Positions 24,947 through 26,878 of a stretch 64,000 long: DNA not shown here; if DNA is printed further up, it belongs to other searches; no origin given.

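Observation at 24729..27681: Split NtrC-like pair with a sigma54-type promoter motif directly downstream, feeding the receiver-kinase genes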

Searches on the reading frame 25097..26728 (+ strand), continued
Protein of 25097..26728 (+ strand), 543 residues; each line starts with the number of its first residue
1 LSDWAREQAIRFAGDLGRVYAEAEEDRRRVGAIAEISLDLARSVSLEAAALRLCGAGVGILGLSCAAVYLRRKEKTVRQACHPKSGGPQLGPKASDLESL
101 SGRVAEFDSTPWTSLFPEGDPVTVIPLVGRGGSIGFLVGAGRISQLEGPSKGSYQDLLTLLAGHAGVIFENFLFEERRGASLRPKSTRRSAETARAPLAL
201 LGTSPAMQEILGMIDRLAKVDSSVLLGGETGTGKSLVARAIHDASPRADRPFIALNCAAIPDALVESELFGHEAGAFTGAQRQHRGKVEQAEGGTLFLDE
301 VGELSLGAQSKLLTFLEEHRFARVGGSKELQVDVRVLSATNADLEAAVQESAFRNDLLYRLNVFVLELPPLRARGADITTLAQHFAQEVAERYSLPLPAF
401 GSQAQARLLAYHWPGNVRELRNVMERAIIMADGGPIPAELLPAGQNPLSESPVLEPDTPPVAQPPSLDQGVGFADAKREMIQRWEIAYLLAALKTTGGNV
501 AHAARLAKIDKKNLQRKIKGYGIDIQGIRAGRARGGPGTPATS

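Call 54: find_related_loci(query=A1, collection=metagenome_contigs, flank=6000)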
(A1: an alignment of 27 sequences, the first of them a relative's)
Query A1 (543 aa) in metagenome_contigs; peptide patterns used: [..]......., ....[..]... (x = any residue, [..] = any of these).
600 stretches matched a pattern (row limit reached: there are more); 597 encode a relative of the query (tblastn E <= 1e-3); the best 80 are kept; 80 distinct loci.
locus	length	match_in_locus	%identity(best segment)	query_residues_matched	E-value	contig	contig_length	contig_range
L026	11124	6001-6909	46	200-519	2e-86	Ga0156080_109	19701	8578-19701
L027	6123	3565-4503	46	200-526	6e-85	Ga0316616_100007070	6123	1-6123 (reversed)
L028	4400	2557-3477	45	200-524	1e-84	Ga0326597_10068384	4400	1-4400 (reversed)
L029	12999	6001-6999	46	200-529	1e-83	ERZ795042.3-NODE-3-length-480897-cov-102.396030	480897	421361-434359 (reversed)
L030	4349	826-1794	46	199-523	1e-83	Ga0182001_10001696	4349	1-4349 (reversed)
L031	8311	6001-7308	38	84-540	3e-83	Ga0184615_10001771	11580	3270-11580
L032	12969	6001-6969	43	176-523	4e-82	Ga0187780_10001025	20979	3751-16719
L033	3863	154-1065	45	200-523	2e-82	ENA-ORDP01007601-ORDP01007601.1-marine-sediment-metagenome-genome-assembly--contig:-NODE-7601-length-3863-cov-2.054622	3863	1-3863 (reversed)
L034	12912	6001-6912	46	200-523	2e-83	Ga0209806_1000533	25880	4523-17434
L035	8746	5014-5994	43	189-526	7e-82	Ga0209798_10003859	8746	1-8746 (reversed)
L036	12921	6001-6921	44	200-524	1e-81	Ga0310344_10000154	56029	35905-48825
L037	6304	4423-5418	43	185-534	2e-81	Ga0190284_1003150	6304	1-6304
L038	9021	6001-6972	48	200-522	2e-81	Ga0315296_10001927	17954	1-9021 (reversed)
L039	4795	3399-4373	45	185-522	3e-81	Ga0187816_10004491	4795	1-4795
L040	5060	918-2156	41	130-543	2e-81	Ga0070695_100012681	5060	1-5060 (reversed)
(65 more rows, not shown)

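Call 64: search_protein_representatives(protein=P0121)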
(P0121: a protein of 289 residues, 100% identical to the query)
Query: 289 residues. Proteins with E-value up to 0.001 (for the whole library): 11; up to 1e-10: 6; up to 1e-30: 2. The best 11 are listed.
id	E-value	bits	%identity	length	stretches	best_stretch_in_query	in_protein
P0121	1.3e-187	638.4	100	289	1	1-289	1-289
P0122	2.3e-36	142.1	33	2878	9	97-158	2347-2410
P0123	1.5e-25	106.7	96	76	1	1-54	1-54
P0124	3.4e-24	102.2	38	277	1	14-289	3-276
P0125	5.3e-11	58.9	33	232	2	11-186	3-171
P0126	9.0e-11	58.2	47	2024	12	157-179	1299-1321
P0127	3.3e-09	53.1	29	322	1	2-236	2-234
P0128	3.0e-06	43.4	30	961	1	11-173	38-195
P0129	1.2e-05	41.4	31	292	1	12-282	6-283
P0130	1.9e-05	40.7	38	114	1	11-110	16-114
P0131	4.0e-05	39.7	32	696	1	12-172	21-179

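Call 65: search_protein_families(library=pfam, proteins=[P0124, P0125, P0127, P0128, P0129, P0130, P0131], max_evalue=0.01)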
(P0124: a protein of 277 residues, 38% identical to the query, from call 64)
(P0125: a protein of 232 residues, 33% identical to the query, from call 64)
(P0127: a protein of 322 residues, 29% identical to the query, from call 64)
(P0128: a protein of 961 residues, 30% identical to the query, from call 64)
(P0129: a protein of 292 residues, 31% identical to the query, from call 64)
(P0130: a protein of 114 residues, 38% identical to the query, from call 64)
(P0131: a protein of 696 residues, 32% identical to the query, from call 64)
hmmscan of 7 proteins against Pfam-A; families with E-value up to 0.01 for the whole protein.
P0124 (277 aa): 0 families

P0125 (232 aa): 0 families

P0127 (322 aa): 1 family
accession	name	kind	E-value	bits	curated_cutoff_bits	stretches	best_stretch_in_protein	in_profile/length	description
PF13492.12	GAF_3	-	0.0043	17.9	27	0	54-168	4-124/129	GAF domain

P0128 (961 aa): 7 families
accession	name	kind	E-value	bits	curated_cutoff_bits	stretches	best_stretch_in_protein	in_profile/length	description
PF00072.30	Response_reg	-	1.5e-37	128.6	30.2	2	725-840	2-111/111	Response regulator receiver domain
PF02518.31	HATPase_c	-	6.1e-24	85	26.4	1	442-548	2-109/111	Histidine kinase-, DNA gyrase B-, and HSP90-like ATPase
PF00512.31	HisKA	-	2.3e-13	50.4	26.9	1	341-398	5-63/66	His Kinase A (phospho-acceptor) domain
PF01627.28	Hpt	-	8.1e-10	39.3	24.6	1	878-950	2-80/84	Hpt domain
PF13581.12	HATPase_c_2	-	0.00024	21.5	27.4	1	453-541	39-122/127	Histidine kinase-like ATPase domain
PF14501.12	HATPase_c_5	-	0.00035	20.9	22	1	448-538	8-93/102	GHKL domain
PF08448.16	PAS_4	-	0.0049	17.5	23.1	0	225-323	1-109/110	PAS fold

P0129 (292 aa): 0 families

P0130 (114 aa): 0 families

P0131 (696 aa): 5 families
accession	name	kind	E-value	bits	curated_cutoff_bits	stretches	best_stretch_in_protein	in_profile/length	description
PF02518.31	HATPase_c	-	5.3e-26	91.7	26.4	1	429-538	2-110/111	Histidine kinase-, DNA gyrase B-, and HSP90-like ATPase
PF00072.30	Response_reg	-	1.8e-18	67.2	30.2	1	564-674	1-109/111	Response regulator receiver domain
PF00512.31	HisKA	-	4e-12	46.5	26.9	1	327-386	5-65/66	His Kinase A (phospho-acceptor) domain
PF13581.12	HATPase_c_2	-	4.4e-05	23.9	27.4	1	440-519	39-113/127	Histidine kinase-like ATPase domain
PF14501.12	HATPase_c_5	-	0.0018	18.6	22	1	433-526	6-92/102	GHKL domain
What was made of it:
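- On GAF domain: One homologue has a weak Pfam GAF_3 hit (call 65).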

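Call 75: search_protein_families(library=ncbifam, proteins=[window:25097-26725:+, P0121], max_evalue=0.1)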
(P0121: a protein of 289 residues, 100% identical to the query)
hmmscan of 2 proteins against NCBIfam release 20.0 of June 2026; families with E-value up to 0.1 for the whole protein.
window:25097-26725:+ (543 aa): 34 families (the best 25 are shown)
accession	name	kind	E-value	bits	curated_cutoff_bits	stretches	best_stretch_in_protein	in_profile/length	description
TIGR01817.1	nifA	equivalog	1.2e-100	337.9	528.85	1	182-526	180-532/534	nif-specific transcriptional activator NifA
TIGR01818.1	ntrC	equivalog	3.7e-98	329.3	558.6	1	186-519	122-461/463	nitrogen regulation protein NR(I)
NF003451.0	PRK05022.1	equivalog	1.9e-97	327.1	476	1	181-523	172-510/512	nitric oxide reductase transcriptional regulator NorR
NF008469.0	PRK11361.1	equivalog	1.1e-93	314.5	714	1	199-525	144-458/461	acetoacetate metabolism transcriptional regulator AtoC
TIGR02974.1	phageshock_pspF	equivalog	5.8e-90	301.9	443.55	1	200-431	1-233/336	phage shock protein operon transcriptional activator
NF038308.1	RNA_repair_RtcR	equivalog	1e-89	301.8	650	1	194-517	176-512/530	RNA repair transcriptional activator RtcR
TIGR02915.1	PEP_resp_reg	equivalog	1.8e-89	300.7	502.6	1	195-440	136-381/445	PEP-CTERM-box response regulator transcription factor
NF050807.1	TransRegFlbDCaul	equivalog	1.9e-89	300.6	750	1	200-522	120-439/454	sigma-54-dependent transcriptional regulator FlbD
NF041552.1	TF_PrdR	equivalog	1.1e-88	298.1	795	1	199-522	268-577/577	sigma-54 dependent transcriptional regulator PrdR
TIGR02329.1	propionate_PrpR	equivalog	6.9e-83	279.1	499.2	1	180-519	194-525/526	propionate catabolism operon regulatory protein PrpR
NF008176.1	PRK10923.1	equivalog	1.1e-82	278.1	620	1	186-523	126-468/469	nitrogen regulation protein NR(I)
NF041946.1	LuxO_transreg_Vib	equivalog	6e-80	269.3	800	1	188-520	123-459/463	quorum-sensing sigma-54 dependent transcriptional regulator LuxO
NF051870.1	NAssimRespRegNtrX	equivalog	2e-79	267.6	600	1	195-523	136-452/452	nitrogen assimilation response regulator NtrX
NF008622.0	PRK11608.1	equivalog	3e-79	266.4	529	1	199-430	7-239/329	phage shock protein operon transcriptional activator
NF007689.0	PRK10365.1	equivalog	2.6e-78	263.8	760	1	194-518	135-439/441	sigma-54-dependent response regulator transcription factor ZraR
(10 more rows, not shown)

P0121 (289 aa): 0 families

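Call 76: predict_structure(alignment_id=A4)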
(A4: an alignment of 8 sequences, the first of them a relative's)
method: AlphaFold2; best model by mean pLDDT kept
length: 289 residues; sequences in the alignment: 8
mean_pLDDT: 68.9   pTM: 0.60
mean pLDDT of the five models: 68.9, 67.9, 64.6, 64.5, 62.4
residues with pLDDT >= 90: 109; 70-90: 50; 50-70: 20; < 50: 110
segments of 3 or more residues with pLDDT < 50: 180-231, 233-281, 286-289
pLDDT, mean of each block of 10 residues (from residue 1): 58 81 91 95 92 91 94 92 82 84 91 94 71 91 92 92 95 74 43 37 40 38 42 38 35 34 41 43 45
secondary structure, 60 per line:
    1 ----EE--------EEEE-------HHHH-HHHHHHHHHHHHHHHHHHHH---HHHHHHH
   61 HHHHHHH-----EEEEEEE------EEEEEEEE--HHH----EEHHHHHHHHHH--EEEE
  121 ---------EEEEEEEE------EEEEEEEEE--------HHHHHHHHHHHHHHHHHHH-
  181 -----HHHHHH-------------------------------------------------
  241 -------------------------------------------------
elements in order: E15-18 H26-29 H31-50 H54-67 E73-79 E86-93 H105-114 E117-120 E130-137 E144-152 H161-179 H186-191

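Call 78: fold_search(model_id=the predicted structure, library=pdb)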
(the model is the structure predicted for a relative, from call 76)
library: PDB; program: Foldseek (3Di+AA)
matches with E <= 10: 1105; with E <= 0.001: 42
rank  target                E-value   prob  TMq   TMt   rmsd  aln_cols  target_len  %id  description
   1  3ci6_B                1.5e-05  1.00  0.39  0.65   5.0       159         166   14  Crystal structure of the GAF domain from Acinetobacter phosphoenolpyruvate-protein phosphotransferase (released 2008-05-13)
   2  3cit_B                3.2e-05  1.00  0.33  0.60   8.2       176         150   13  Crystal structure of the GAF domain of a putative sensor histidine kinase from Pseudomonas syringae pv. tomato (released 2008-05-13)
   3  3p01_B                4.1e-05  1.00  0.42  0.66   4.7       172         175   14  Crystal structure of two-component response regulator from Nostoc sp. PCC 7120 (released 2010-10-06)
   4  3trc                  4.9e-05  1.00  0.37  0.59   6.3       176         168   17  Structure of the GAF domain from a phosphoenolpyruvate-protein phosphotransferase (ptsP) from Coxiella burnetii (released 2011-09-28)
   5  3p01_A                7.4e-05  1.00  0.43  0.67   3.8       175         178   14  Crystal structure of two-component response regulator from Nostoc sp. PCC 7120 (released 2010-10-06)
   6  6oap_B                7.4e-05  1.00  0.41  0.39   4.8       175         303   11  Crystal structure of a dual sensor histidine kinase in the green-light absorbing Pg state (released 2019-09-18)
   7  6oap_A                8.3e-05  1.00  0.41  0.39   4.6       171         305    9  Crystal structure of a dual sensor histidine kinase in the green-light absorbing Pg state (released 2019-09-18)
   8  3ci6_A                8.3e-05  1.00  0.39  0.67   4.9       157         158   15  Crystal structure of the GAF domain from Acinetobacter phosphoenolpyruvate-protein phosphotransferase (released 2008-05-13)
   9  6ob8_A                8.3e-05  1.00  0.40  0.38   4.7       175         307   10  Crystal structure of a dual sensor histidine kinase in green light illuminated state (released 2019-09-18)
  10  3cit_A                8.3e-05  1.00  0.37  0.63   6.9       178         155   15  Crystal structure of the GAF domain of a putative sensor histidine kinase from Pseudomonas syringae pv. tomato (released 2008-05-13)
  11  4g3v_A                1.3e-04  1.00  0.41  0.68   4.5       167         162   12  Crystal structure of A. Aeolicus nlh2 gaf domain in an inactive state (released 2013-05-29)
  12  6oaq_A                1.3e-04  1.00  0.41  0.39   4.5       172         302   10  Crystal structure of a dual sensor histidine kinase in BeF3- bound state (released 2019-09-18)
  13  9iuz_B                1.5e-04  1.00  0.36  0.21   8.0       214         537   12  Constitutively active mutant(Y276H) of Arabidopsis phytochrome B(phyB) in complex with phytochrome-interacting factor  (released 2024-10-02)
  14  6oaq_B                1.9e-04  1.00  0.40  0.38   4.8       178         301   10  Crystal structure of a dual sensor histidine kinase in BeF3- bound state (released 2019-09-18)
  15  3p01_C                2.0e-04  1.00  0.44  0.71   4.4       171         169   11  Crystal structure of two-component response regulator from Nostoc sp. PCC 7120 (released 2010-10-06)
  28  8jrc_A                6.9e-04  1.00  0.38  0.59   4.9       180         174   14  Crystal structure of the GAF domain of the transcriptional activator NifA (released 2024-06-19)
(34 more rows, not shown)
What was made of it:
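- On GAF domain: The 42 Foldseek PDB hits at E<=0.001 are GAF domains or GAF-containing sensory modules such as phytochromes (3ci6, 3cit, 3p01, 4g3v, 8jrc) (calls 76, 78).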

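Call 90: search_solved_structures(query=A1, max_evalue=1e-30)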
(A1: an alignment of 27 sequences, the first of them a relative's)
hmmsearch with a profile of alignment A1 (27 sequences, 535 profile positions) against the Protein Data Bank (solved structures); distinct sequences matched with E-value up to 1e-30: 35.
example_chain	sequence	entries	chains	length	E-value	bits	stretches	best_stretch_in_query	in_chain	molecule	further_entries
9qq6_C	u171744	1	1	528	6.8e-106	358.4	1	158-479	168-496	Nif-specific regulatory protein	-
3dzd_A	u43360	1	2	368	2.6e-103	349.9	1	189-436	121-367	Transcriptional regulator (NtrC family)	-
8p53_C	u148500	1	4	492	6.7e-103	348.5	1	186-525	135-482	Transcriptional regulator FleQ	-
5exx_A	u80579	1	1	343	6.3e-101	342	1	194-522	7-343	Transcriptional regulator FleQ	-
4l4u_A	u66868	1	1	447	7.3e-100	338.5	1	174-460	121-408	Transcriptional regulator (NtrC family)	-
1ny5_A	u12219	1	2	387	4.7e-99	335.8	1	174-437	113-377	transcriptional regulator (NtrC family)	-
1ojl_A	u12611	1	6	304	9.3e-99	334.8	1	198-447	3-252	TRANSCRIPTIONAL REGULATORY PROTEIN ZRAR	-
1ny6_A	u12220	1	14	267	1.6e-98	334.1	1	189-437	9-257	transcriptional regulator (NtrC family)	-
4ly6_A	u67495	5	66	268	1.6e-98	334.1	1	189-437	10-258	Transcriptional regulator (NtrC family)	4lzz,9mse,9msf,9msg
6jdi_A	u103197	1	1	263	6.2e-98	332.1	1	197-445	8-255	Nitrogen assimilation regulatory protein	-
26jl_A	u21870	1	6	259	2.6e-97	330.1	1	197-444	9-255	Flagellar regulatory protein A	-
3m0e_A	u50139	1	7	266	3.3e-97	329.7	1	189-437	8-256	Transcriptional regulator (NtrC family)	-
8pb9_D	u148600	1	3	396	7.8e-97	328.5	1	186-443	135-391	Transcriptional regulator FleQ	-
5exp_A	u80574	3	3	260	1.1e-96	328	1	194-443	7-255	Transcriptional regulator FleQ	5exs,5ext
6j7e_A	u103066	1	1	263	1.3e-96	327.8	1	197-445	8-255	Nitrogen assimilation regulatory protein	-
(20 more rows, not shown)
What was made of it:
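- Closest known: GAF-domain sigma-54 activators. Same: The best PDB sequence match of the family profile is A. vinelandii NifA (9qq6, 7e-106; call 90).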

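Call 94: predict_structure(alignment_id=A1)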
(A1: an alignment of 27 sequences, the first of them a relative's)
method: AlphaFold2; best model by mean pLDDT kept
length: 543 residues; sequences in the alignment: 27
mean_pLDDT: 86.1   pTM: 0.50
mean pLDDT of the five models: 86.1, 83.2, 83.1, 81.8, 79.5
residues with pLDDT >= 90: 307; 70-90: 171; 50-70: 31; < 50: 34
segments of 3 or more residues with pLDDT < 50: 183-193, 449-463, 538-543
pLDDT, mean of each block of 10 residues (from residue 1): 83 87 87 94 93 96 96 94 86 90 92 89 96 95 89 91 97 85 49 62 88 90 92 91 93 92 84 62 78 94 93 91 84 93 95 96 92 89 92 91 92 82 93 91 65 38 54 81 94 95 95 96 94 62 42
secondary structure, 60 per line:
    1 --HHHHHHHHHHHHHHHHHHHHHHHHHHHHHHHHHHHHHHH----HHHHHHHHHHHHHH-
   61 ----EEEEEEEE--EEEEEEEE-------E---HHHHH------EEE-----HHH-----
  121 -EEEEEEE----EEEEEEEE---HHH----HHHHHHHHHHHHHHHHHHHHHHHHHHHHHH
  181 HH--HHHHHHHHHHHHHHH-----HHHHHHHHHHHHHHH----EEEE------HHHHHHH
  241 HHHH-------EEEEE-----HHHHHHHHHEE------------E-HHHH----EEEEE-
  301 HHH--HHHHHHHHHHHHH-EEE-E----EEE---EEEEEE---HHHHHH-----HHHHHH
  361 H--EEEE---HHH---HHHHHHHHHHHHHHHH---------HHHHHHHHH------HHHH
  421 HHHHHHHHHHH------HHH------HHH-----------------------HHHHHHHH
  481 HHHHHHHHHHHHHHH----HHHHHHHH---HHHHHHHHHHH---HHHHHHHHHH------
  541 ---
elements in order: H3-41 H46-59 E65-72 E75-82 H94-98 E105-107 E122-128 E133-140 H151-182 H185-199 H205-219 E224-227 H234-244 E252-256 H262-270 H287-290 E295-299 H306-318 E320-322 E329-331 E335-340 H344-349 H355-361 E364-367 H377-392 H402-410 H417-431 H473-495 H500-507 H511-521 H525-534
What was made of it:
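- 25097..26728 (+): Sigma-54 enhancer-binding protein (543 aa). It has an N-terminal helix plus a GAF-like alpha/beta domain (about residues 1-180), an AAA+ domain (Walker A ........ at 228, GAFTGA at 275, Walker B LFLDEV at 296), a lid domain and a Fis-type HTH. It has no receiver of its own. The AF2 model has mean pLDDT 86 and an N-terminal domain in GAF-like strand/helix order (call 94).
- On Bacterial enhancer-binding protein (PF00158): AF2 predicts helices at 500-534 (call 94).
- On GAF domain: The AF2 secondary-structure order is GAF-like (call 94).
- Closest known: GAF-domain sigma-54 activators. Different: A long N-terminal helix precedes it (call 94).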
